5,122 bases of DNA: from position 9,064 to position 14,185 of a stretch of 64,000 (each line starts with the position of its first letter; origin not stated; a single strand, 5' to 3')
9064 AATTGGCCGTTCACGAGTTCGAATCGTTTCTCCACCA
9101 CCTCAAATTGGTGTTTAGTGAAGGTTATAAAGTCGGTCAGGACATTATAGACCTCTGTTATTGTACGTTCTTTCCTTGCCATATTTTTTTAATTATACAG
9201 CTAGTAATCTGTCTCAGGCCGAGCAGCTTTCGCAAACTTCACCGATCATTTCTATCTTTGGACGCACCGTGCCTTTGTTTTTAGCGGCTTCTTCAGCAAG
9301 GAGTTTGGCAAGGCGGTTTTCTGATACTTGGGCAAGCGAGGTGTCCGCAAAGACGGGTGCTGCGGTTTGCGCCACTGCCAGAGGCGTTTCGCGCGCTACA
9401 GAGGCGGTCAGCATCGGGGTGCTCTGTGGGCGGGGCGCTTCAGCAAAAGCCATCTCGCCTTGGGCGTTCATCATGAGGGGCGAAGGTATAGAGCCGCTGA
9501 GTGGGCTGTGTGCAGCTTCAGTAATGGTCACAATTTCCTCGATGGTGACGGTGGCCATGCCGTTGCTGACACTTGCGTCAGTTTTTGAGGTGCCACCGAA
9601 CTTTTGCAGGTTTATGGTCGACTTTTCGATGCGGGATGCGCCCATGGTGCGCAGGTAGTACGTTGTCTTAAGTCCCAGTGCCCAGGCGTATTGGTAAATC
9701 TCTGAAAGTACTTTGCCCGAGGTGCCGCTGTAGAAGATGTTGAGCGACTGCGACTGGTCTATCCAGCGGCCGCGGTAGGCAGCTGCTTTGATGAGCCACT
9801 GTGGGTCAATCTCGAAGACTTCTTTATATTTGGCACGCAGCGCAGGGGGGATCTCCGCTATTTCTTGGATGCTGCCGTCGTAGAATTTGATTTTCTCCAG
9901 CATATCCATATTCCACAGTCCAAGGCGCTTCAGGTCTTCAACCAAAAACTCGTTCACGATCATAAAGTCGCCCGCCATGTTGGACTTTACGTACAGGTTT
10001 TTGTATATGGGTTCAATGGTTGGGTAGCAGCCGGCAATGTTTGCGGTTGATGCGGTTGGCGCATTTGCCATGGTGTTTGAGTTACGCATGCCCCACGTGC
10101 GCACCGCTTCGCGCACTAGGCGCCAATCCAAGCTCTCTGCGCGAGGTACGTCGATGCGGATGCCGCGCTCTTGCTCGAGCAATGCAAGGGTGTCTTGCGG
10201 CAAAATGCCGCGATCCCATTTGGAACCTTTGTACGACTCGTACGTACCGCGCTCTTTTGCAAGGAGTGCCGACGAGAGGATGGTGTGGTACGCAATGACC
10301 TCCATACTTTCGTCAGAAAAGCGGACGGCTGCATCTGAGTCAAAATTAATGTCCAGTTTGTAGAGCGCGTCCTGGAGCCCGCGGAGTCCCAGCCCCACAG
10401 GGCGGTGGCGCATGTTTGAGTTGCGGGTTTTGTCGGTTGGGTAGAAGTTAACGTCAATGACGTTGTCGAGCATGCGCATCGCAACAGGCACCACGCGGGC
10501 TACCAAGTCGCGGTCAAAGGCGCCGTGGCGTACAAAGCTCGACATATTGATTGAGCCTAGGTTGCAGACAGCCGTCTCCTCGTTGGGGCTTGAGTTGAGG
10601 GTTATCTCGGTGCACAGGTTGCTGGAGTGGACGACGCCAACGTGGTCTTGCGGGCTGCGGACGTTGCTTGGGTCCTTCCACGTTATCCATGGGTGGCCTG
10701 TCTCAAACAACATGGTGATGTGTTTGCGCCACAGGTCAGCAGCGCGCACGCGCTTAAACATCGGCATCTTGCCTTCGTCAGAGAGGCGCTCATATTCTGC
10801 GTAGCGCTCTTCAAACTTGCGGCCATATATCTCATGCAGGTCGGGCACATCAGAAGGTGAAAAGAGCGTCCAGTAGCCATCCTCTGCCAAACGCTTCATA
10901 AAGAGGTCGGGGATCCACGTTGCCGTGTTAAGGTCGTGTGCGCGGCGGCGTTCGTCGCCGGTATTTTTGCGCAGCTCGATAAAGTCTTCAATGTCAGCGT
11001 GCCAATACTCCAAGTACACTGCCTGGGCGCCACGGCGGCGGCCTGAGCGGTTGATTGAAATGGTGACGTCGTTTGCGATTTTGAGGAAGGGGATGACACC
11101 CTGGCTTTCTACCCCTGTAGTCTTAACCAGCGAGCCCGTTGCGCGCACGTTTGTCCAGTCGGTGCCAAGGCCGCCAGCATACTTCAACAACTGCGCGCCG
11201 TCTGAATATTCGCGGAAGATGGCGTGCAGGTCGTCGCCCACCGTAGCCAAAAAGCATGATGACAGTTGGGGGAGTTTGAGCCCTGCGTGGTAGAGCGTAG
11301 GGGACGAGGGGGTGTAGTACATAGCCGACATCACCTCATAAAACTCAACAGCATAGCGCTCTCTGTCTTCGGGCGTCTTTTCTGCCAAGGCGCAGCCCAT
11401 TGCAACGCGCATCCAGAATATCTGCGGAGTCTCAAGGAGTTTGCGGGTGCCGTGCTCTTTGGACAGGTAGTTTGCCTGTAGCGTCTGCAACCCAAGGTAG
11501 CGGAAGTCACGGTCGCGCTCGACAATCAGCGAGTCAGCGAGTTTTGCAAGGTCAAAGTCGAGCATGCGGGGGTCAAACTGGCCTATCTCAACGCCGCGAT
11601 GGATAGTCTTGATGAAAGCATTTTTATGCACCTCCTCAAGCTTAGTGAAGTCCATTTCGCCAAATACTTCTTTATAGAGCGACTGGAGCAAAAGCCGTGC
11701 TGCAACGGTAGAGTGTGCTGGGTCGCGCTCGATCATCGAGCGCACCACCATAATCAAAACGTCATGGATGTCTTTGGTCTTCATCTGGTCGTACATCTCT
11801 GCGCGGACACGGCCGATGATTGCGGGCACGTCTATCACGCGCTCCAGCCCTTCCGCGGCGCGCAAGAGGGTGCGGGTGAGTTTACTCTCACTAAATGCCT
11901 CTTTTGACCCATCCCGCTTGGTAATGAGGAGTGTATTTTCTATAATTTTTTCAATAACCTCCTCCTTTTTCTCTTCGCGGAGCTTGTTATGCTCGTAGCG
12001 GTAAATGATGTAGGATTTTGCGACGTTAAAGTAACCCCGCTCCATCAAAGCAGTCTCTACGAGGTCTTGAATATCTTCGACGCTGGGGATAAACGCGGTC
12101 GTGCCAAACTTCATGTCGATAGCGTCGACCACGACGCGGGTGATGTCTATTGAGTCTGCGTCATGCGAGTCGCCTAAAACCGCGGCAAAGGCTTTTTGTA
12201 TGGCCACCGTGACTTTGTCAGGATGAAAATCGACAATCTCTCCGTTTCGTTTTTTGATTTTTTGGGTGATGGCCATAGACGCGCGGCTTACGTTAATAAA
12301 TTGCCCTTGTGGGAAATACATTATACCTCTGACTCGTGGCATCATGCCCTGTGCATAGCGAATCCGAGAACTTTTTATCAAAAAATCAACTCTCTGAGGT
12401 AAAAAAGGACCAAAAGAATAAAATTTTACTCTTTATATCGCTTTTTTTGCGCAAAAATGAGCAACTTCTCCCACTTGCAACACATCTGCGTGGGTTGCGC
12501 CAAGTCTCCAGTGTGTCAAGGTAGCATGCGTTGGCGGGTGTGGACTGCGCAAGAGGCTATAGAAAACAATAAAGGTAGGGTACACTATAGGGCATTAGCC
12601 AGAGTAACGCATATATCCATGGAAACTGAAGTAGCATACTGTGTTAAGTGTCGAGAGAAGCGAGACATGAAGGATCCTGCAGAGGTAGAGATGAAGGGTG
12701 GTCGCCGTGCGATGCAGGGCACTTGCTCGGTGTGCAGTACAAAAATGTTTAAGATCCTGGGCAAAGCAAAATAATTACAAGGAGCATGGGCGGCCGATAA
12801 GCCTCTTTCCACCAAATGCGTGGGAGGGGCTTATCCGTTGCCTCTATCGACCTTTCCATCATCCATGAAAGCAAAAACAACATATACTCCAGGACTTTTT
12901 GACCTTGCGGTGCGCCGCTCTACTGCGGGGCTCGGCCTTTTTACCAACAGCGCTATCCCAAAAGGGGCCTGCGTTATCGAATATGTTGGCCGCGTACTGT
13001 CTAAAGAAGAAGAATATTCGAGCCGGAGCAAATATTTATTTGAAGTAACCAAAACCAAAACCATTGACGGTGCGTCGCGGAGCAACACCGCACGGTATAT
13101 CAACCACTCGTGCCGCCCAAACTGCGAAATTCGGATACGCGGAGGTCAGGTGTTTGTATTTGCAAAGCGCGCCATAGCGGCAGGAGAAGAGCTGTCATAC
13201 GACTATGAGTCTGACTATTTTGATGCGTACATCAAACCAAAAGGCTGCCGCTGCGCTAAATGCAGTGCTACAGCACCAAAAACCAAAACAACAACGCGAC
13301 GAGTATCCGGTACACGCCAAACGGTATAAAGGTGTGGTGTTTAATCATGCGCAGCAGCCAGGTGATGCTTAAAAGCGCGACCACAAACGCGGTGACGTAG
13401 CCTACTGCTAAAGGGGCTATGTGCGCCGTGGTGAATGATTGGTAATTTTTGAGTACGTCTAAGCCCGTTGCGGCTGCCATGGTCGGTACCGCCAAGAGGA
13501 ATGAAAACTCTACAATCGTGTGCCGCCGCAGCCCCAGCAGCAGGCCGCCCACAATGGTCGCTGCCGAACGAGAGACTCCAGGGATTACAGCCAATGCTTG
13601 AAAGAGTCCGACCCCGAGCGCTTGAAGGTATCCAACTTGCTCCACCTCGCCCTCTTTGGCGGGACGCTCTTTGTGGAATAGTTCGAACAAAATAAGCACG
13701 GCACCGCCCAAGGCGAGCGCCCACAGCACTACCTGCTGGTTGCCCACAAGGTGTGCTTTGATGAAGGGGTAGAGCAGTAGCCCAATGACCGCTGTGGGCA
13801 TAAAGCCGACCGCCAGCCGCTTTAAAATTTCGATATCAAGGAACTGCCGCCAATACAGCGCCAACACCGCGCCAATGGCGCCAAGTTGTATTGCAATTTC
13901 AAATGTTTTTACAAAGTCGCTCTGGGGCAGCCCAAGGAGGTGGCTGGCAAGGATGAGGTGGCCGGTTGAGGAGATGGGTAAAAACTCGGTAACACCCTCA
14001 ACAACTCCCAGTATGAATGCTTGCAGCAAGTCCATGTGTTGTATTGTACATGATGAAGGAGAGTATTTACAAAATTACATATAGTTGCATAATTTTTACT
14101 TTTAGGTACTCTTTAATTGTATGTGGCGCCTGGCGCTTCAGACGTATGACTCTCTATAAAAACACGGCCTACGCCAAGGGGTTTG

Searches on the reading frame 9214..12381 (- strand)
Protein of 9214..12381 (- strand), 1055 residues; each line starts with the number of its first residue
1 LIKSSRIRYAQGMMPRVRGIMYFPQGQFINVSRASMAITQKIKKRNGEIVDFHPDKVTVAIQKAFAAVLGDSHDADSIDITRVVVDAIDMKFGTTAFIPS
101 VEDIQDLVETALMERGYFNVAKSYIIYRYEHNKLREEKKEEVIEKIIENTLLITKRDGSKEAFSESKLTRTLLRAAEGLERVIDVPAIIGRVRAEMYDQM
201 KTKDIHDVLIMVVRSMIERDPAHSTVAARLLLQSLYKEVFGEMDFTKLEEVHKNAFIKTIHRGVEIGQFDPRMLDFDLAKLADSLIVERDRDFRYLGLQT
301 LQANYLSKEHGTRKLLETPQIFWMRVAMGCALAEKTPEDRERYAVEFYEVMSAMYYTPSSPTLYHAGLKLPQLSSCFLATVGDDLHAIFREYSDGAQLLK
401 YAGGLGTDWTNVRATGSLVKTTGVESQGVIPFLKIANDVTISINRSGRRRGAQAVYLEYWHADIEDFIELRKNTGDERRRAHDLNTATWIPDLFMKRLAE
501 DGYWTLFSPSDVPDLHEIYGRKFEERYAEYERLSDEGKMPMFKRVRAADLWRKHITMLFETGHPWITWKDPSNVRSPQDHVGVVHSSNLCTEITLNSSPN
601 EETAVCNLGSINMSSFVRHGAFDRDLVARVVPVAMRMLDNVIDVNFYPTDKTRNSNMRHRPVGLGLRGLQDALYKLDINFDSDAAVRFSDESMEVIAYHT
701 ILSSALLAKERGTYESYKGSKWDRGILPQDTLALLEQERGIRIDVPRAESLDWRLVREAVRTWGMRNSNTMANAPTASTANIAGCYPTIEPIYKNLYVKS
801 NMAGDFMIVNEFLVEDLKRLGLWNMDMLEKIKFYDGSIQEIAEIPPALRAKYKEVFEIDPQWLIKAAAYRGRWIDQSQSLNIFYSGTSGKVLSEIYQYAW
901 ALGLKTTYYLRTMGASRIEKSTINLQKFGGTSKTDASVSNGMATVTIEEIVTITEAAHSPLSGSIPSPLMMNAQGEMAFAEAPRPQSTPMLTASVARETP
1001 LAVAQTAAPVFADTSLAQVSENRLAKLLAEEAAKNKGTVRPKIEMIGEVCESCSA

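Call 14: search_protein_families(library=ncbifam, proteins=[window:9214-12381:-], max_evalue=0.00001)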
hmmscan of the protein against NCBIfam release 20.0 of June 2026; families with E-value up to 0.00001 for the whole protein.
window:9214-12381:- (1055 aa): 24 families
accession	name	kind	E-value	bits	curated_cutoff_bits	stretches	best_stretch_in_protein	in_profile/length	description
NF005544.0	PRK07207.1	equivalog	0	1190.5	965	1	35-940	29-938/965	ribonucleoside-diphosphate reductase subunit alpha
NF009029.0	PRK12365.1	equivalog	0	1042.3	1350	1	38-931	116-1012/1046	ribonucleoside-diphosphate reductase subunit alpha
NF005101.0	PRK06539.1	equivalog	2.6e-209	697.2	988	1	150-949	2-801/822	ribonucleoside-diphosphate reductase subunit alpha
TIGR02506.1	NrdE_NrdA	equivalog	5.4e-198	659.3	341.05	1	295-912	1-615/616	ribonucleoside-diphosphate reductase subunit alpha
NF006279.0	PRK08447.1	equivalog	5.1e-185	617.2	1082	3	151-601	2-437/789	ribonucleoside-diphosphate reductase subunit alpha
NF006665.0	PRK09209.1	equivalog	4.4e-140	468.3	1057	2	150-800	9-665/761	ribonucleoside-diphosphate reductase subunit alpha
NF009028.0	PRK12364.1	equivalog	1.3e-133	446.8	1377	2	41-799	2-746/842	ribonucleoside-diphosphate reductase subunit alpha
NF005483.0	PRK07088.1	equivalog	1.1e-126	423.9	1214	2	151-800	3-669/764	ribonucleoside-diphosphate reductase subunit alpha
TIGR02504.1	NrdJ_Z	equivalog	1.8e-105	353.8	399.95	1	300-906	4-592/606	adenosylcobalamin-dependent ribonucleoside-diphosphate reductase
NF005010.0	PRK06406.1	subfamily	2.8e-105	353.2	1125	4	530-724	376-565/771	vitamin B12-dependent ribonucleotide reductase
NF006577.0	PRK09102.1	equivalog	1.9e-103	346.8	620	3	333-523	52-240/604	ribonucleoside-diphosphate reductase subunit alpha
NF006417.0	PRK08665.1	equivalog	2.7e-96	323.5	961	1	299-907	18-560/759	vitamin B12-dependent ribonucleotide reductase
NF006578.0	PRK09103.1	equivalog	1.3e-90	304.5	813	1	149-826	3-673/761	class 1a ribonucleoside-diphosphate reductase subunit alpha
NF006207.0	PRK08332.1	equivalog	5.7e-71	239.3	2400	3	598-907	1245-1549/1684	vitamin B12-dependent ribonucleotide reductase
TIGR04170.1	RNR_1b_NrdE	exception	9.6e-70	235.7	750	2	295-797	88-594/698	class 1b ribonucleoside-diphosphate reductase subunit alpha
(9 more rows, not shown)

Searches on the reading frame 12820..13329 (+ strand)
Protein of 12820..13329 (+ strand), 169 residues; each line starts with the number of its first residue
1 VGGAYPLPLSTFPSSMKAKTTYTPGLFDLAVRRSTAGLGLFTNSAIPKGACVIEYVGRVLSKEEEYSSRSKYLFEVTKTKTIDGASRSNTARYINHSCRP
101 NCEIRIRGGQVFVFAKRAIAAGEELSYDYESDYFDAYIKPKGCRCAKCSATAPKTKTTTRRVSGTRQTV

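Call 71: search_protein_families(library=pfam, proteins=[window:12820-13329:+], max_evalue=0.001)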
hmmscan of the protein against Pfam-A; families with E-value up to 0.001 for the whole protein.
window:12820-13329:+ (169 aa): 2 families
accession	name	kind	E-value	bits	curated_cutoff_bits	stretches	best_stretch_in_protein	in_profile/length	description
PF00856.33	SET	-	1.2e-23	83.9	22.4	1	37-129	1-104/105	SET domain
PF21549.2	PRDM2_PR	-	6.9e-05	23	27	1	33-135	8-118/123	PR domain zinc finger protein 2, PR domain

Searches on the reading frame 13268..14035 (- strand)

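Call 71: search_protein_families(library=pfam, proteins=[window:13268-14035:-], max_evalue=0.001)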
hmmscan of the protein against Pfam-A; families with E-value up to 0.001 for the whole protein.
window:13268-14035:- (255 aa): 1 family
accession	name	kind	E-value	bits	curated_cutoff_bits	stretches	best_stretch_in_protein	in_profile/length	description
PF02673.24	BacA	-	9.4e-74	248.8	33.4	1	6-248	1-256/257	Bacitracin resistance protein BacA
